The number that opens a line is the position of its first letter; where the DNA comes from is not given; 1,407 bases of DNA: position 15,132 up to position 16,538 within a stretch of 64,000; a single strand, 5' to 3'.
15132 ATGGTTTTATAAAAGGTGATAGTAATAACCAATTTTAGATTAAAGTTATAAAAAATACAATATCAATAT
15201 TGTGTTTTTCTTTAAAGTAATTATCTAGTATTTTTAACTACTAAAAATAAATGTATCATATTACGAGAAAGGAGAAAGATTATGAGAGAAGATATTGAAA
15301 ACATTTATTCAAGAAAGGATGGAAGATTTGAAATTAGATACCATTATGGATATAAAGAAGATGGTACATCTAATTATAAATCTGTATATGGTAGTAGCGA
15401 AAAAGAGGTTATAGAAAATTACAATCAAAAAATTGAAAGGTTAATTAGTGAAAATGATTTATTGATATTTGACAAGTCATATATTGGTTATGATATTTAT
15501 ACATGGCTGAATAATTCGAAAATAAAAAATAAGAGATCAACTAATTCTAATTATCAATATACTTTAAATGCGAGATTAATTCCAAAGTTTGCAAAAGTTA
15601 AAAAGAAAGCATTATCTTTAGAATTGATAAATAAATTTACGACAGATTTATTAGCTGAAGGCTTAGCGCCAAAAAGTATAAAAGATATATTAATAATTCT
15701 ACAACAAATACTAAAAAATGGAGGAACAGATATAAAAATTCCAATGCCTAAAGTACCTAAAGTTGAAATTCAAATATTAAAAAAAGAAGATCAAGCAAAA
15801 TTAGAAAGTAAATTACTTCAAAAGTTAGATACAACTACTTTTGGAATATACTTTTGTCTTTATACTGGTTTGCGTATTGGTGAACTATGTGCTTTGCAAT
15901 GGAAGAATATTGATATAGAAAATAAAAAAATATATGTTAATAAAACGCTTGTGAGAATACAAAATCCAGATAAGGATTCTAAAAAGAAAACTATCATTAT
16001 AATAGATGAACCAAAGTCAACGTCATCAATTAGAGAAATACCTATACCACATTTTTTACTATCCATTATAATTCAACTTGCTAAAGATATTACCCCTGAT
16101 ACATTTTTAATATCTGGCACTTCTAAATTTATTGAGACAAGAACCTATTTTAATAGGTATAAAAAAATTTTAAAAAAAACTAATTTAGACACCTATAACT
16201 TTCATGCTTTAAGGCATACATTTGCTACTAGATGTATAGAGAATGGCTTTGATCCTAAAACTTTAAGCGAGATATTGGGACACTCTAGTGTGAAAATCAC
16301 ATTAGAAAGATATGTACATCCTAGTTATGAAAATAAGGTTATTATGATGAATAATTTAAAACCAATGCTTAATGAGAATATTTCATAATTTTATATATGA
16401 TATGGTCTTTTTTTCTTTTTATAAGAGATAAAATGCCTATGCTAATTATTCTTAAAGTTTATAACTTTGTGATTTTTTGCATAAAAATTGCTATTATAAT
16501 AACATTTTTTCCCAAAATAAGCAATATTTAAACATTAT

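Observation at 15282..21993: Integrase-linked ~6.7 kb island after secA with only regulatory-looking cargo (oversized sigma factor + two TPR proteins)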

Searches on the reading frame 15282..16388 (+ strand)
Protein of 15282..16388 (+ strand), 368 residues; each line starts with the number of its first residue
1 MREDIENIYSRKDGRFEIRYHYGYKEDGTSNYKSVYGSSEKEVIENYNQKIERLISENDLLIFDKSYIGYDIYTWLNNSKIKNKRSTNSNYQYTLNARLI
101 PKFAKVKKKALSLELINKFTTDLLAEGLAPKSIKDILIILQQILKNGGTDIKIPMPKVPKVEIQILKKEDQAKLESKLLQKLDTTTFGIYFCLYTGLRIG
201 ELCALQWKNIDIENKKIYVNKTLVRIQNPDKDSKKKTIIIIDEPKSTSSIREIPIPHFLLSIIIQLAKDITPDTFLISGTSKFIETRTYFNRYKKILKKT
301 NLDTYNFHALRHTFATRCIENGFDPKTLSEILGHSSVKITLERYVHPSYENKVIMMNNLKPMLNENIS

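Call 3: search_protein_families(library=pfam, proteins=[window:15282-16388:+], max_evalue=0.01)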
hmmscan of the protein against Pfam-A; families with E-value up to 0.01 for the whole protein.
window:15282-16388:+ (368 aa): 1 family
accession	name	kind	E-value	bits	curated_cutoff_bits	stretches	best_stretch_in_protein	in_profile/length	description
PF00589.27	Phage_integrase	-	7.8e-28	97.8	27.1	1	187-350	27-171/172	Phage integrase family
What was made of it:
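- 15282..16388 (+): Tyrosine recombinase (368 aa), integrase-type; candidate invertase. PF00589 at 7.8e-28 (call 3).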

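Call 4: search_protein_families(library=ncbifam, proteins=[window:15282-16388:+], max_evalue=0.01)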
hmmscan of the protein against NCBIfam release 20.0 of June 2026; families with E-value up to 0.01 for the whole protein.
window:15282-16388:+ (368 aa): 12 families
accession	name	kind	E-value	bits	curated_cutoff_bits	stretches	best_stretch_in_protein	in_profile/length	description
NF040815.2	recomb_XerA_Arch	equivalog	8.5e-25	87.8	220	1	83-349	10-256/263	site-specific tyrosine recombinase/integron integrase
TIGR02224.1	recomb_XerC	equivalog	7e-17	61.7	335.15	1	111-353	44-283/295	tyrosine recombinase XerC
TIGR02225.1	recomb_XerD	equivalog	9.6e-12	44.8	329.6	1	192-340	132-268/290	site-specific tyrosine recombinase XerD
TIGR02249.1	integrase_gron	subfamily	4.2e-11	42.8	265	1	304-346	258-299/315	integron integrase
NF001399.0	PRK00283.1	subfamily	4.9e-11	42.4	279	1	190-340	140-277/300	tyrosine recombinase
NF003462.0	PRK05084.1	equivalog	1.6e-07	30.4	267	1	306-356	304-353/360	tyrosine recombinase XerS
NF002331.0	PRK01287.1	subfamily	4.9e-07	29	371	1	143-340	120-306/365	site-specific tyrosine recombinase XerC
NF011946.0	PRK15417.1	equivalog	8.1e-07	28.5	435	1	288-341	256-310/337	integron integrase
NF040693.1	recomb_GmtY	equivalog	2.8e-06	26.9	340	0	286-348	367-433/441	gamma-mobile-trio recombinase GmtY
NF002685.0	PRK02436.1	equivalog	1.7e-05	24.8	178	1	251-345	155-244/245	site-specific tyrosine recombinase XerD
NF007370.0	PRK09870.1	subfamily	0.00087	19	221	0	190-221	39-70/200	tyrosine-type DNA invertase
NF007371.0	PRK09871.1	subfamily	0.0063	16.1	222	0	306-344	134-171/198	tyrosine-type DNA invertase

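Call 44: search_solved_structures(query=window:15282-16388:+, max_evalue=0.001)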
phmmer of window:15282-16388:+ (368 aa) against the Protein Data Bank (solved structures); distinct sequences matched with E-value up to 0.001: 13.
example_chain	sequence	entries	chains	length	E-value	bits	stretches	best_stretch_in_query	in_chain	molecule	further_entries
6en0_A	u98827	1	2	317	1.2e-17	67.3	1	188-354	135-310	Int protein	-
6emy_A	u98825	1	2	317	1.7e-17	66.9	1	188-354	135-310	Int protein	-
6emz_A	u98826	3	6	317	3.3e-17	65.9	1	188-354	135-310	Int protein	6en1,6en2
5hxy_A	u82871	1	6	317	4.8e-13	52.2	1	149-346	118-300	Tyrosine recombinase XerA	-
4a8e_A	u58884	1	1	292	3.5e-10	42.8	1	118-342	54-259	PROBABLE TYROSINE RECOMBINASE XERC-LIKE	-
3nkh_A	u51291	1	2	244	9.4e-08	34.8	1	191-360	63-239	Integrase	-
5dor_A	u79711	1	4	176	9.3e-07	31.6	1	290-360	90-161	Integrase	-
5c6k_A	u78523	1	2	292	2.7e-06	30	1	290-360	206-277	Integrase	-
1a0p_A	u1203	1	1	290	1.5e-05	27.6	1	273-350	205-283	SITE-SPECIFIC RECOMBINASE XERD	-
1aih_A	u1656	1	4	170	2.3e-05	27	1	307-359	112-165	HP1 INTEGRASE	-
5dcf_A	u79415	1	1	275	3.9e-05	26.2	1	273-350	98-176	Tyrosine recombinase XerD,DNA translocase FtsK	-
9i5v_14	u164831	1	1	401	4.4e-05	26.1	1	301-361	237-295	Ribosome-associated translation inhibitor RaiA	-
2a3v_A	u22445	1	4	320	0.00015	24.3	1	304-346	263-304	site-specific recombinase IntI4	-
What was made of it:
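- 15282..16388 (+): Best PDB match is Tn1549 Int 6en0 at 1e-17 (call 44).
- On Tyrosine recombinase superfamily (Tn1549-Int-like): 6en0 at 1e-17 (call 44).
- Closest known: Tn916/Tn1549 integrases. Same: Best solved-structure match for the catalytic domain (6en0, 1e-17, call 44).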

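Call 49: search_protein_families(library=padloc, proteins=[window:15282-16388:+], max_evalue=0.01)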
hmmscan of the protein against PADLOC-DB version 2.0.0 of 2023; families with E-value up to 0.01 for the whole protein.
window:15282-16388:+ (368 aa): 0 families

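Call 50: search_protein_families(library=phrogs, proteins=[window:15282-16388:+], max_evalue=0.001)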
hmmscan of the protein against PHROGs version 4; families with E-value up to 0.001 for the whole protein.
window:15282-16388:+ (368 aa): 5 families
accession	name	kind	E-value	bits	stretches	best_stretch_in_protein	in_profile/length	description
phrog_1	-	integration and excision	1.2e-52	181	1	8-367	116-455/611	integrase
phrog_216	-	integration and excision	1.8e-34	120.2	1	155-360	45-237/301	integrase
phrog_7685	-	integration and excision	3.4e-15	57.3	1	242-356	120-232/240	integrase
phrog_7269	-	integration and excision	3e-07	31.3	1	291-359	11-83/89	integrase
phrog_35951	-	unknown function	0.00026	22.4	1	292-348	8-63/97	-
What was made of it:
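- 15282..16388 (+): PHROG_1 integrase at 1e-52 (call 50).
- Int is integrase-type: PHROG_1 at 1e-52 (call 50) and Tn1549 Int as best PDB match (call 44).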

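Call 64: find_related_loci(query=window:15282-16388:+, collection=viral_contigs, flank=8000)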
Query window:15282-16388:+ (368 aa) in viral_contigs; peptide patterns used: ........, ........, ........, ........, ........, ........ (x = any residue, [..] = any of these).
17 stretches matched a pattern; 3 encode a relative of the query (tblastn E <= 1e-3); 3 distinct loci.
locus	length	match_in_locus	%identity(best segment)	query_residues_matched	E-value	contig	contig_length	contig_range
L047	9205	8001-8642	29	127-334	4e-12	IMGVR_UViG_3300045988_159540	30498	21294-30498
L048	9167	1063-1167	43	307-340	2e-4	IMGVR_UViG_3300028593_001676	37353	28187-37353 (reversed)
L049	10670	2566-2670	43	307-340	2e-4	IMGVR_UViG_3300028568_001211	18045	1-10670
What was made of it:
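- Tried and rejected: Int has only distant viral relatives (call 64).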

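Call 102: search_dna_similar(query=window:15282-16388:+, collection=phages, mode=protein, max_rows=8)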
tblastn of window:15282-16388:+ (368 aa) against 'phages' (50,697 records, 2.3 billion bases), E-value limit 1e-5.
Records with a match: 1350; places in all: 1359; records where one place covers at least 80% of the query: 327.
Best place of each record, by identity: <60% 1350.
By first word of the organism name: Streptococcus 540; Mycobacterium 177; Staphylococcus 106; Bacteriophage 94; Paenibacillus 48; Helicobacter 44; Lactobacillus 41; Arthrobacter 40; Bacillus 29; Clostridium 25; and 64 more.
By host as written in the record: - 140; Mycobacterium smegmatis mc2 155 117; Staphylococcus aureus 36; Mycobacterium smegmatis mc#155 33; Paenibacillus larvae 31; Helicobacter pylori 30; Arthrobacter globiformis B-2979 15; Staphylococcus pseudintermedius 13; and 610 more.
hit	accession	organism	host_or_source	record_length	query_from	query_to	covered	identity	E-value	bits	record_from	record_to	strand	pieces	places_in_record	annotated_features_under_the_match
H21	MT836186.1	Bacteriophage sp.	human fecal samples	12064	1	363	99%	36.9%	1e-57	207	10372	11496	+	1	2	record has no annotation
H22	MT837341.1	Bacteriophage sp.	human fecal samples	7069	6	359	96%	36.6%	1e-61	219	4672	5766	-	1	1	record has no annotation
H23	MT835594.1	Bacteriophage sp.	human fecal samples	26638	7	364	97%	36.1%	5e-49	182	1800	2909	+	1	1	record has no annotation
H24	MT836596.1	Bacteriophage sp.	human fecal samples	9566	6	352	94%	33.1%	1e-46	176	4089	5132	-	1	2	record has no annotation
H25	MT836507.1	Bacteriophage sp.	human fecal samples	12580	6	352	94%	32.0%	6e-49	182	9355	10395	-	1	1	record has no annotation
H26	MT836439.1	Bacteriophage sp.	human fecal samples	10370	1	346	94%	32.1%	6e-40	156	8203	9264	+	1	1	record has no annotation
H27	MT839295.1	Bacteriophage sp.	human fecal samples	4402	11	368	97%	27.1%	3e-27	119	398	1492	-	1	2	record has no annotation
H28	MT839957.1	Bacteriophage sp.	human fecal samples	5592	7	346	92%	28.5%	2e-30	128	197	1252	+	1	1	record has no annotation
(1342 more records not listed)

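Call 103: search_dna_similar(query=window:15282-16388:+, collection=plasmids, mode=protein, max_rows=8)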
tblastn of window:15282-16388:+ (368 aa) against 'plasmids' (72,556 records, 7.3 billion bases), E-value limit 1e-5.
Records with a match: 361; places in all: 418; records where one place covers at least 80% of the query: 25.
Best place of each record, by identity: <60% 361.
By first word of the organism name: Enterococcus 167; Bacillus 41; Ligilactobacillus 39; Clostridioides 13; Streptomyces 9; Lactiplantibacillus 7; Clostridium 6; Staphylococcus 5; Subdoligranulum 4; Paenibacillus 4; and 45 more.
By predicted mobility (MOB-suite, as given by PLSDB): non-mobilizable 200; conjugative 109; mobilizable 52.
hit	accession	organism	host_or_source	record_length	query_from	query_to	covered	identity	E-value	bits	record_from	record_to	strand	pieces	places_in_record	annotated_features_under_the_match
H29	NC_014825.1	Ruminococcus albus 7 = DSM 20455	-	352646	9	357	95%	38.4%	2e-58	211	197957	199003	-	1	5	site-specific integrase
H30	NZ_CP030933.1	Enterococcus gilvus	cow,milk,milk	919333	6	366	98%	32.0%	7e-41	160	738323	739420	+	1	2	site-specific integrase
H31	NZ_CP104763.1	Enterococcus raffinosus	-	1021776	6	352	94%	33.1%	1e-33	139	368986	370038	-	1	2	record has no annotation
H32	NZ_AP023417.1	Vescimonas fastidiosa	Homo sapiens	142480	6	359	96%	32.3%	8e-46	175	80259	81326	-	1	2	site-specific integrase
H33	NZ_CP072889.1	Enterococcus raffinosus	stream/river surface water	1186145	6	352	94%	32.9%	2e-33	139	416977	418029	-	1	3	record has no annotation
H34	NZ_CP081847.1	Enterococcus raffinosus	Homo sapiens,feces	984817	6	360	96%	31.6%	1e-33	139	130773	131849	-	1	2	site-specific integrase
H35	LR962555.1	Enterococcus faecalis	-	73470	6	367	98%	30.6%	2e-35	144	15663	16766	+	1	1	record has no annotation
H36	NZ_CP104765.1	Enterococcus raffinosus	Homo sapiens,urine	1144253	6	364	98%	30.3%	1e-34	142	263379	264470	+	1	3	record has no annotation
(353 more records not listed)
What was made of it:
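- Its nearest annotated relatives are phage or ICE 'site-specific integrases' at 38% identity or less (calls 102, 103).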
